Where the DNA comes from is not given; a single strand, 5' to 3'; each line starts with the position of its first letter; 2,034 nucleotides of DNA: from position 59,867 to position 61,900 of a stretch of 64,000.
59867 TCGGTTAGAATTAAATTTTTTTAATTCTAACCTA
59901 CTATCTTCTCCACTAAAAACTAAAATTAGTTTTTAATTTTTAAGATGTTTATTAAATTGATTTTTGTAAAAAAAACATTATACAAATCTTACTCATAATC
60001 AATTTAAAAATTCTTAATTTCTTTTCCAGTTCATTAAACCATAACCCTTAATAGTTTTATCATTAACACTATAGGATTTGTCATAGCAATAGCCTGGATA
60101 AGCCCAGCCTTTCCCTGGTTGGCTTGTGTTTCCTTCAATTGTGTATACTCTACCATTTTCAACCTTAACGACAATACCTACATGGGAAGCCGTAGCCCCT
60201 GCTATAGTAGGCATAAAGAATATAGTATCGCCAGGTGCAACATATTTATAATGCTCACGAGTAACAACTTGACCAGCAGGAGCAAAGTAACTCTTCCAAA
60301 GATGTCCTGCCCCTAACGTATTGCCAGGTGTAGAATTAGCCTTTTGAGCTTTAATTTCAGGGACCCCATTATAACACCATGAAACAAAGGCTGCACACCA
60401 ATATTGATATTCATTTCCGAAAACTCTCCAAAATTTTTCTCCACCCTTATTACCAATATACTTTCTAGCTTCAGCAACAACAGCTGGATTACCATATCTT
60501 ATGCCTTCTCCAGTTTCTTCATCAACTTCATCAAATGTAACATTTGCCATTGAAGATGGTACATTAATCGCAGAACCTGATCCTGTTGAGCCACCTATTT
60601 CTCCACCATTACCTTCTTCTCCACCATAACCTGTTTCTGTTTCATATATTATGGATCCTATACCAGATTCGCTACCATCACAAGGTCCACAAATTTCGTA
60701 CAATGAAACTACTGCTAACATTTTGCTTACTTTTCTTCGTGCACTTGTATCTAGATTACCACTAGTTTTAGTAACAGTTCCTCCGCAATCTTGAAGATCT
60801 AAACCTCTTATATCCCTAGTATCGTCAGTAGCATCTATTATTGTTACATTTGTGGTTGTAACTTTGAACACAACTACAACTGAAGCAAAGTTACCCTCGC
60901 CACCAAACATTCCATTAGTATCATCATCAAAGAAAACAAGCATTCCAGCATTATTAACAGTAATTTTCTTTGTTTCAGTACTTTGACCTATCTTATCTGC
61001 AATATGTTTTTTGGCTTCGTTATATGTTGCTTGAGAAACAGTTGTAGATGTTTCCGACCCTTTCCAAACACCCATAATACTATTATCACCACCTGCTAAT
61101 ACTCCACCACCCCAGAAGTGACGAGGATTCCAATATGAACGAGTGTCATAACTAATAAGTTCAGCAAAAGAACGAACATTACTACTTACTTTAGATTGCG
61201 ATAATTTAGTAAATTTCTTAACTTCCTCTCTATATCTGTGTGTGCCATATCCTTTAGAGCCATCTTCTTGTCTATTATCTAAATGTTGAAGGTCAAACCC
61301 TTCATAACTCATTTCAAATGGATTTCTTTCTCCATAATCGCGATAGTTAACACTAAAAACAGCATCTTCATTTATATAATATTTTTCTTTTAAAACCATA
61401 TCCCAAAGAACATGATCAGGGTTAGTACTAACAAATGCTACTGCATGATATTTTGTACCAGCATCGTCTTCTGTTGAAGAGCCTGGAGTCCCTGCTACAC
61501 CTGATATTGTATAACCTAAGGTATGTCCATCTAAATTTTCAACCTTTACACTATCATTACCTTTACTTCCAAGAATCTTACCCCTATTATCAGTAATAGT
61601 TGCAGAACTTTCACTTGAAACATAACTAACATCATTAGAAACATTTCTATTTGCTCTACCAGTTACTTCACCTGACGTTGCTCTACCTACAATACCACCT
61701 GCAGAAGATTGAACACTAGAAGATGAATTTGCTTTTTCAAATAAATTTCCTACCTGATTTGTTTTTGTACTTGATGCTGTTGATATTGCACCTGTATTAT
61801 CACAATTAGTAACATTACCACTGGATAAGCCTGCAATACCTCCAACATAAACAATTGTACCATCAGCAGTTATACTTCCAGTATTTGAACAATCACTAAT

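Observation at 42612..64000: Candidate novel two-protein surface system: CHAP-tipped GLUG protein followed by a 0.6-MDa lipid-anchored GLUG fibre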

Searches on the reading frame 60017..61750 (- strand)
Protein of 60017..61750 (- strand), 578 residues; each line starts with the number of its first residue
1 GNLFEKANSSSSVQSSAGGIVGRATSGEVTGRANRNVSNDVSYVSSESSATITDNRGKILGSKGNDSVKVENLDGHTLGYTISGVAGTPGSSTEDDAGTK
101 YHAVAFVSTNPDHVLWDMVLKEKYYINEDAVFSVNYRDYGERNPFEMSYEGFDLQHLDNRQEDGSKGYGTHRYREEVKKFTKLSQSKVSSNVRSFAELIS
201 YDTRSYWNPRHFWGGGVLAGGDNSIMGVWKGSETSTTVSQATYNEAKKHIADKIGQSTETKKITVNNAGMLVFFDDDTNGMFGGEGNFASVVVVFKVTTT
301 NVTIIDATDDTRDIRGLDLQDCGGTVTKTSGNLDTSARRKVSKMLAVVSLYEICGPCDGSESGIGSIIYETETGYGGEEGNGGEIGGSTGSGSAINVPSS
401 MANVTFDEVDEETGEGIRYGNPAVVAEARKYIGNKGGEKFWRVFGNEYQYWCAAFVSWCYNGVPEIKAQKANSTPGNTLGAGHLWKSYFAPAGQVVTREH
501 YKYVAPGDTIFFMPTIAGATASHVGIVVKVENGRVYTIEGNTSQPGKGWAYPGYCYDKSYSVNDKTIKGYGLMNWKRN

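Call 18: search_protein_families(library=pfam, proteins=[window:60017-61600:-], max_evalue=1)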
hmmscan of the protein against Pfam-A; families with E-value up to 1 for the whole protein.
window:60017-61600:- (528 aa): 2 families
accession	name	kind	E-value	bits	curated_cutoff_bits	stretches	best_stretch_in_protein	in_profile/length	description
PF05257.22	CHAP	-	3.9e-10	40.5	26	1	396-491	4-81/81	CHAP domain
PF01269.23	Fibrillarin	-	0.025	14.2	27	1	450-489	65-103/227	Fibrillarin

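Call 21: find_homologous_proteins(query=window:60017-61750:-)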
Query window:60017-61750:- (578 aa): 205 proteins with E <= 0.001 among 8000 candidates; the best 120 are listed.
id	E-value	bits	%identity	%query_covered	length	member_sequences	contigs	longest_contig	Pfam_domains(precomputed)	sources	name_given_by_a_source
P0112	1.5e-15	75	40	27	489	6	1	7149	PF05257.23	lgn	-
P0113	4.1e-11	60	38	28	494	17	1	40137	PF05257.23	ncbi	-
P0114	1.1e-10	59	36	29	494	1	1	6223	PF05257.23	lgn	-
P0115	1.5e-9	55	36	29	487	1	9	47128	PF05257.23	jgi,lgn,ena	-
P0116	2.7e-9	54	38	27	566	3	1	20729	PF13702.12,PF05257.23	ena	-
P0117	2.8e-9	54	38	27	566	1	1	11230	PF13702.12,PF05257.23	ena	-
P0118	3.0e-9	54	36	27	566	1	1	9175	PF13702.12,PF05257.23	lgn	-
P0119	3.4e-9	54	37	27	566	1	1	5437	PF13702.12,PF05257.23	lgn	-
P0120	3.8e-9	54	37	27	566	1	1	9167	PF13702.12,PF05257.23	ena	-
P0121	4.0e-9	54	38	27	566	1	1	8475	PF13702.12,PF05257.23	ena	-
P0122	4.2e-9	54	37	27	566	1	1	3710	PF13702.12,PF05257.23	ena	-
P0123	4.9e-9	53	38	27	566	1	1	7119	PF13702.12,PF05257.23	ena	-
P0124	5.1e-9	53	38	27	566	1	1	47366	PF13702.12,PF05257.23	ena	-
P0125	5.3e-9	53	38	27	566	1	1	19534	PF13702.12,PF05257.23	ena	-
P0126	5.5e-9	53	37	27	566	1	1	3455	PF13702.12,PF05257.23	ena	-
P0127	5.8e-9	53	38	27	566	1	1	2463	PF13702.12,PF05257.23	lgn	-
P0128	7.0e-9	53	37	27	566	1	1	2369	PF13702.12,PF05257.23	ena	-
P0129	7.3e-9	53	38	27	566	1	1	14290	PF13702.12,PF05257.23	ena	-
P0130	7.3e-9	53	38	27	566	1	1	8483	PF13702.12,PF05257.23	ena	-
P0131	7.3e-9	53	38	27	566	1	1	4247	PF13702.12,PF05257.23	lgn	-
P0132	7.3e-9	53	38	27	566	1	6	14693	PF13702.12,PF05257.23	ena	-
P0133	7.3e-9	53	38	27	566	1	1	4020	PF13702.12,PF05257.23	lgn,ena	-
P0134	9.1e-9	53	37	27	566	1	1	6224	PF13702.12,PF05257.23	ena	-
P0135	9.1e-9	53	37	27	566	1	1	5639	PF13702.12,PF05257.23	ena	-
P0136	9.2e-9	53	36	27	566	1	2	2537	PF13702.12,PF05257.23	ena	-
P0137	9.2e-9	53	36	27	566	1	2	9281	PF13702.12,PF05257.23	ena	-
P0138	9.8e-9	52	37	27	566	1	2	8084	PF13702.12,PF05257.23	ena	-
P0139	1.0e-8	52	37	27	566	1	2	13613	PF13702.12,PF05257.23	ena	-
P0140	1.0e-8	52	37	27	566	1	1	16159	PF13702.12,PF05257.23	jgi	-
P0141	1.0e-8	52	37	27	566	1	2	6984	PF13702.12,PF05257.23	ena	-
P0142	1.1e-8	52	37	27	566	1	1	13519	PF13702.12,PF05257.23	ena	-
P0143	1.1e-8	52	37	27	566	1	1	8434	PF13702.12,PF05257.23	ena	-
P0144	1.1e-8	52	37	27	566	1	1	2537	PF13702.12,PF05257.23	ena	-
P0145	1.1e-8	52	37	27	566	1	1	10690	PF13702.12,PF05257.23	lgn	-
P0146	1.1e-8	52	37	27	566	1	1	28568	PF13702.12,PF05257.23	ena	-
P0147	1.1e-8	52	37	27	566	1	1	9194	PF13702.12,PF05257.23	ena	-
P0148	1.1e-8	52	37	27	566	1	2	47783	PF13702.12,PF05257.23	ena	-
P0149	1.1e-8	52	37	27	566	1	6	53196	PF13702.12,PF05257.23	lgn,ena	-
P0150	1.1e-8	52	37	27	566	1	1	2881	PF13702.12,PF05257.23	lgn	-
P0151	1.2e-8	52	37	27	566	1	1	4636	PF13702.12,PF05257.23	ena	-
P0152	1.3e-8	52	37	27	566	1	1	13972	PF13702.12,PF05257.23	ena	-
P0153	1.3e-8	52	38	27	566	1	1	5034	PF13702.12,PF05257.23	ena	-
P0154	1.4e-8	52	37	27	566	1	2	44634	PF13702.12,PF05257.23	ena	-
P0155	1.4e-8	52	37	27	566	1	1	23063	PF13702.12,PF05257.23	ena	-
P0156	1.4e-8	52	38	27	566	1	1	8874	PF13702.12,PF05257.23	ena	-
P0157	1.5e-8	52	37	27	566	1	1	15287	PF13702.12,PF05257.23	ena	-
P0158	1.6e-8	52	37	27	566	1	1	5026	PF13702.12,PF05257.23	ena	-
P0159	1.6e-8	52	37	27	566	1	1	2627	PF13702.12,PF05257.23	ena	-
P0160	1.8e-8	52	37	27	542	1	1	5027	PF13702.12,PF05257.23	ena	-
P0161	1.8e-8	52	37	27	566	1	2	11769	PF13702.12,PF05257.23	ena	-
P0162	1.8e-8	52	37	27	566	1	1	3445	PF13702.12,PF05257.23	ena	-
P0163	1.9e-8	52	37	27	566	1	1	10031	PF13702.12,PF05257.23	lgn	-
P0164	1.9e-8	51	37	27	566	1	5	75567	PF13702.12,PF05257.23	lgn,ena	-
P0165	1.9e-8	51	37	27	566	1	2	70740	PF13702.12,PF05257.23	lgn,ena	-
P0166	1.9e-8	51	37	27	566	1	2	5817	PF13702.12,PF05257.23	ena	-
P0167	2.0e-8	51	37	27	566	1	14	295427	PF13702.12,PF05257.23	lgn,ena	-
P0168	2.0e-8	51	37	27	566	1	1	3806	PF13702.12,PF05257.23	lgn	-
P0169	2.0e-8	51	37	27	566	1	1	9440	PF13702.12,PF05257.23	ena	-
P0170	2.0e-8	51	37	27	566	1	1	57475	PF13702.12,PF05257.23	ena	-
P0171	2.0e-8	51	37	27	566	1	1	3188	PF13702.12,PF05257.23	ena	-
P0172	2.0e-8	51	37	27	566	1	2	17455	PF13702.12,PF05257.23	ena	-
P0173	2.0e-8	51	37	27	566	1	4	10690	PF13702.12,PF05257.23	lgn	-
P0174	2.0e-8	51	37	27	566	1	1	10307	PF13702.12,PF05257.23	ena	-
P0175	2.0e-8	51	37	27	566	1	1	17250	PF13702.12,PF05257.23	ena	-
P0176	2.0e-8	51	37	27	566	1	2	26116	PF13702.12,PF05257.23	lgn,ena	-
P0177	2.0e-8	51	37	27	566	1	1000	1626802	PF13702.12,PF05257.23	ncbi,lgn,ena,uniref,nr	ncbi:CHAP domain-containing protein [Hominifimenecus microfluidus]|uniref:CHAP domain n=1 Tax=Lachno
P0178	2.0e-8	51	37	27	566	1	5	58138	PF13702.12,PF05257.23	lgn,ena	-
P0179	2.0e-8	51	37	27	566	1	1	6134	PF13702.12,PF05257.23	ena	-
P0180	2.0e-8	51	37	27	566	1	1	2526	PF13702.12,PF05257.23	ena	-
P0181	2.0e-8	51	37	27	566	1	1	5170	PF13702.12,PF05257.23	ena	-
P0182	2.0e-8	51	37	27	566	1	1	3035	PF13702.12,PF05257.23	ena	-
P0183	2.0e-8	51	37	27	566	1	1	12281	PF13702.12,PF05257.23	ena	-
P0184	2.0e-8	51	37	27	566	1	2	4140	PF13702.12,PF05257.23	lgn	-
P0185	2.0e-8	51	37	27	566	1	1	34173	PF13702.12,PF05257.23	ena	-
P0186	2.0e-8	51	37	27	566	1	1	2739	PF13702.12,PF05257.23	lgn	-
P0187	2.0e-8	51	37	27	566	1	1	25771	PF13702.12,PF05257.23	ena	-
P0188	2.0e-8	51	37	27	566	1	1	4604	PF13702.12,PF05257.23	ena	-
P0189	2.0e-8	51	37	27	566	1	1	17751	PF13702.12,PF05257.23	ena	-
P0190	2.0e-8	51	37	27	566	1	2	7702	PF13702.12,PF05257.23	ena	-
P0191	2.0e-8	51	37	27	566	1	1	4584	PF13702.12,PF05257.23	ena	-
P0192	2.0e-8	51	37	27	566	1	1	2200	PF13702.12,PF05257.23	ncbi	-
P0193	2.0e-8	51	37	27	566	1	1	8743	PF13702.12,PF05257.23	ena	-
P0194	2.0e-8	51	37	27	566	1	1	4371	PF13702.12,PF05257.23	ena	-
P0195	2.0e-8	51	37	27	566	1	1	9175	PF13702.12,PF05257.23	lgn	-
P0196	2.0e-8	51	37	27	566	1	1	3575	PF13702.12,PF05257.23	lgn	-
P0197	2.0e-8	51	37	27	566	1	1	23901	PF13702.12,PF05257.23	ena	-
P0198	2.0e-8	51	37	27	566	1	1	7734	PF13702.12,PF05257.23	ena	-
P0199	2.0e-8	51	37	27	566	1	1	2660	PF13702.12,PF05257.23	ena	-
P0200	2.0e-8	51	37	27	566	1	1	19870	PF13702.12,PF05257.23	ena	-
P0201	2.0e-8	51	37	27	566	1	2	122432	PF13702.12,PF05257.23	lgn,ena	-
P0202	2.0e-8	51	37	27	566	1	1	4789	PF13702.12,PF05257.23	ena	-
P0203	2.0e-8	51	37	27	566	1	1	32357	PF13702.12,PF05257.23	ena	-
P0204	2.0e-8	51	37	27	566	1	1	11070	PF13702.12,PF05257.23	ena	-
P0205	2.0e-8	51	37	27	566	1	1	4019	PF13702.12,PF05257.23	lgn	-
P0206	2.0e-8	51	37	27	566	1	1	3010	PF13702.12,PF05257.23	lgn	-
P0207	2.0e-8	51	37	27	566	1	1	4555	PF13702.12,PF05257.23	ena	-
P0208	2.0e-8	51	37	27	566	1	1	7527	PF13702.12,PF05257.23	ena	-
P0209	2.0e-8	51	37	27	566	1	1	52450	PF13702.12,PF05257.23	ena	-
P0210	2.0e-8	51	37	27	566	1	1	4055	PF13702.12,PF05257.23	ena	-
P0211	2.0e-8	51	37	27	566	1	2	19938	PF13702.12,PF05257.23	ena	-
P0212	2.0e-8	51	37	27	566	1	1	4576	PF13702.12,PF05257.23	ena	-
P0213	2.0e-8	51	37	27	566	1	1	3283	PF13702.12,PF05257.23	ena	-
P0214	2.0e-8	51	37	27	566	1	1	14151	PF13702.12,PF05257.23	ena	-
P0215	2.0e-8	51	37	27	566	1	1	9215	PF13702.12,PF05257.23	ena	-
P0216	2.0e-8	51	37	27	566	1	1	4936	PF13702.12,PF05257.23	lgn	-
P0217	2.0e-8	51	37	27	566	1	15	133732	PF13702.12,PF05257.23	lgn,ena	-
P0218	2.0e-8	51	37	27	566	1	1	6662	PF13702.12,PF05257.23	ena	-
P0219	2.0e-8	51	37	27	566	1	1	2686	PF13702.12,PF05257.23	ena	-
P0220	2.0e-8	51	37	27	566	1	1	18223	PF13702.12,PF05257.23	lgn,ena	-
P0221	2.0e-8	51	37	27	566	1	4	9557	PF13702.12,PF05257.23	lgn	-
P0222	2.0e-8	51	37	27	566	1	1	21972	PF13702.12,PF05257.23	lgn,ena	-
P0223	2.0e-8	51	37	27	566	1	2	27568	PF13702.12,PF05257.23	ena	-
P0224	2.0e-8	51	37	27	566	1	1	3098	PF13702.12,PF05257.23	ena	-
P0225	2.0e-8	51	37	27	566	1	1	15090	PF13702.12,PF05257.23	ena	-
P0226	2.0e-8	51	37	27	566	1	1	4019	PF13702.12,PF05257.23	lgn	-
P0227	2.0e-8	51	37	27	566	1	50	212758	PF13702.12,PF05257.23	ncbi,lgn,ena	-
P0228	2.0e-8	51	37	27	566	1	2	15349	PF13702.12,PF05257.23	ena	-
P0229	2.0e-8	51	37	27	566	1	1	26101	PF13702.12,PF05257.23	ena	-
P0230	2.0e-8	51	37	27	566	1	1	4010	PF13702.12,PF05257.23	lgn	-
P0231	2.0e-8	51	37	27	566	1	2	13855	PF13702.12,PF05257.23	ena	-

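Call 52: search_dna_similar(query=window:60017-61720:-, collection=phages, mode=protein, max_rows=12)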
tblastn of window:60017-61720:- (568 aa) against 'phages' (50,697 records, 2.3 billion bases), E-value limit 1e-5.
Records with a match: 4; places in all: 4; records where one place covers at least 80% of the query: 0.
Best place of each record, by identity: <60% 4.
By first word of the organism name: Bacteriophage 4.
By host as written in the record: - 4.
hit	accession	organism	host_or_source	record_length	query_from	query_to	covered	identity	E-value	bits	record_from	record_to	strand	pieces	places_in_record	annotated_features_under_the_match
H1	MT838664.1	Bacteriophage sp.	human fecal samples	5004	414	567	27%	36.3%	6e-10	68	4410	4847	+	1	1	record has no annotation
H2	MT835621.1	Bacteriophage sp.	human fecal samples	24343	410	562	27%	35.7%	3e-12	76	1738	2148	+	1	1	record has no annotation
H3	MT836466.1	Bacteriophage sp.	human fecal samples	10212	409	564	27%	32.7%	7e-12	75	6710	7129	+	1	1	record has no annotation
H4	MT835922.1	Bacteriophage sp.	human fecal samples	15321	441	561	21%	35.8%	4e-8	62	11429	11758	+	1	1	record has no annotation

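Call 53: search_dna_similar(query=window:60017-61720:-, collection=plasmids, mode=protein, max_rows=12)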
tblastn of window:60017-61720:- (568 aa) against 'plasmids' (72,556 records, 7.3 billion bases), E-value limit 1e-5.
Records with a match: 6; places in all: 7; records where one place covers at least 80% of the query: 0.
Best place of each record, by identity: <60% 6.
By first word of the organism name: Subdoligranulum 2; Monoglobus 1; Pusillibacter 1; Oscillibacter 1; Vagococcus 1.
By predicted mobility (MOB-suite, as given by PLSDB): non-mobilizable 3; conjugative 2; mobilizable 1.
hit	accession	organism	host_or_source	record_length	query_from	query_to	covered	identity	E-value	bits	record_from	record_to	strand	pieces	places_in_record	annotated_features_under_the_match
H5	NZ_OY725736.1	Monoglobus pectinilyticus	-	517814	406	565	28%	43.5%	4e-21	105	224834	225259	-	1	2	CHAP domain-containing protein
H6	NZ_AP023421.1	Pusillibacter faecalis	Homo sapiens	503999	406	565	28%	42.9%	2e-20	103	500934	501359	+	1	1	CHAP domain-containing protein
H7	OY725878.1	Subdoligranulum variabile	-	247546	406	563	28%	34.3%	3e-8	65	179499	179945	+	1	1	record has no annotation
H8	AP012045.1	Oscillibacter valericigenes Sjm18-20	-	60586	406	565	28%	33.5%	1e-11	75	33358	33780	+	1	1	hypothetical protein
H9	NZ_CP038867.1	Vagococcus xieshaowenii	pure culture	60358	403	568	29%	30.2%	2e-7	62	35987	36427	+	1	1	lysozyme family protein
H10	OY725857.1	Subdoligranulum variabile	-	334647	406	542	24%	36.2%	2e-11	75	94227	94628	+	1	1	none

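Call 54: get_annotated_region(hit=H6, flank=8000)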
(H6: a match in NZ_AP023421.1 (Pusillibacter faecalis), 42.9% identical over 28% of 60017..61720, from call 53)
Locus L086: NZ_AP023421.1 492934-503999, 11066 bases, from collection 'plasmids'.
description: Pusillibacter faecalis strain MM59 plasmid pMM59_01
organism: Pusillibacter faecalis (NCBI taxid 2714358)
taxonomy: Bacteria; Bacillota; Clostridia; Eubacteriales; Oscillospiraceae; Pusillibacter; Pusillibacter faecalis
host: -; source: Homo sapiens; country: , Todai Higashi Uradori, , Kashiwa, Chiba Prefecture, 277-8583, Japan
typing (MOB-suite, as given by PLSDB): conjugative; relaxase MOBQ,MOBV; mating-pair formation MPF_T
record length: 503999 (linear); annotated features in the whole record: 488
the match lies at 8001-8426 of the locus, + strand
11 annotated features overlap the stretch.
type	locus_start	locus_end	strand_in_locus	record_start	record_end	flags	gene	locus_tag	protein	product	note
CDS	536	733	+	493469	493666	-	-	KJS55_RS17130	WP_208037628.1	hypothetical protein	-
CDS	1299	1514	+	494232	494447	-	-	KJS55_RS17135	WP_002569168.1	Maff2 family mobile element protein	-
CDS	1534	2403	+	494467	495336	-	-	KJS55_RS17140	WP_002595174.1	VirB6/TrbL-like conjugal transfer protein, CD1112 family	-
CDS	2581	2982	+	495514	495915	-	-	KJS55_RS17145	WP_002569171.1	PrgI family protein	-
CDS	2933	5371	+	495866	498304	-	-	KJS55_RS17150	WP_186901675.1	VirB4-like conjugal transfer ATPase, CD1110 family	-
CDS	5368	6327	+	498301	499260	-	-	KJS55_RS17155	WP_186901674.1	site-specific DNA-methyltransferase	GO:0009307 - DNA restriction-modification system [Evidence IEA]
CDS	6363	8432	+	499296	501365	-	-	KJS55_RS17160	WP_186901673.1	CHAP domain-containing protein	-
CDS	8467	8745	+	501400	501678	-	-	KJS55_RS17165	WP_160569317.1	DUF4315 family protein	-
CDS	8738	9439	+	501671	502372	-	-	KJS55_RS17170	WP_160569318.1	DUF4366 domain-containing protein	-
CDS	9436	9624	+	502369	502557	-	-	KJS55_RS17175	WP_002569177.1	hypothetical protein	-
CDS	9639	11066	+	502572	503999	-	-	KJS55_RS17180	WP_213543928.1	DNA topoisomerase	GO:0006265 - DNA topological change [Evidence IEA]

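Call 56: find_related_loci(query=window:60017-61720:-, collection=viral_contigs, flank=8000)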
Query window:60017-61720:- (568 aa) in viral_contigs; peptide patterns used: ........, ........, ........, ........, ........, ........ (x = any residue, [..] = any of these).
No stretch of DNA in the collection matches any of the patterns.

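Call 58: predict_structure(alignment_id=A5)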
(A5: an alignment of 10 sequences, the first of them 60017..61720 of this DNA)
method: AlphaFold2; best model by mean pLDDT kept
length: 568 residues; sequences in the alignment: 10
mean_pLDDT: 35.8   pTM: 0.31
mean pLDDT of the five models: 35.8, 33.0, 32.1, 29.8, 29.6
residues with pLDDT >= 90: 0; 70-90: 45; 50-70: 46; < 50: 477
segments of 3 or more residues with pLDDT < 50: 1-47, 52-407, 424-470, 504-511, 532-543, 565-568
pLDDT, mean of each block of 10 residues (from residue 1): 28 28 26 35 45 41 35 33 37 33 29 25 26 26 27 30 29 28 23 23 23 27 29 36 31 26 28 26 26 25 27 24 25 25 26 23 26 25 24 24 40 61 44 32 36 32 34 55 65 74 50 73 81 40 64 80 50
secondary structure, 60 per line:
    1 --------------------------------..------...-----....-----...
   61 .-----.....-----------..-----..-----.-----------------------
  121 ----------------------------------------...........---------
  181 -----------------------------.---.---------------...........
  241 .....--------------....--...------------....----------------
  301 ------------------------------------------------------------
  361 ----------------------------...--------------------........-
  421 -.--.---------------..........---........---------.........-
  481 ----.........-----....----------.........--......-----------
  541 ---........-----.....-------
elements in order: E41-43 E49-52 E58-61 E67-71 H161-171 H230-245 E260-263 E281-284 H412-419 H441-450 H454-461 H471-479 E485-487 H488-493 E499-502 E513-521 E524-529 E544-551 E557-561

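Call 87: find_encoding_contigs(protein=P0112, flank=8000, max_places=2)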
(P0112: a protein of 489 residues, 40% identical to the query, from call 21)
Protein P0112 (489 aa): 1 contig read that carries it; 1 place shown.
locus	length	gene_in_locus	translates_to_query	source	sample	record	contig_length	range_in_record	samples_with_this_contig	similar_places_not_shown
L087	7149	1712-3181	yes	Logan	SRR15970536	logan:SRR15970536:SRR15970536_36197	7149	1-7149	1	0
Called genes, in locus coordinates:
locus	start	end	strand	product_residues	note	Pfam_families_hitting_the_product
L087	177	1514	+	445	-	PF05257:CHAP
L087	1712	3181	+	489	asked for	PF05257:CHAP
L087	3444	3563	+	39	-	-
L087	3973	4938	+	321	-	PF00365:PFK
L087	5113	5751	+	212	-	PF07155:ECF-ribofla_trS, PF12822:ECF_trnsprt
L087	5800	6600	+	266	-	PF03446:NAD_binding_2, PF03807:F420_oxidored, PF14748:P5CR_dimer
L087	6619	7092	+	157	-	PF00160:Pro_isomerase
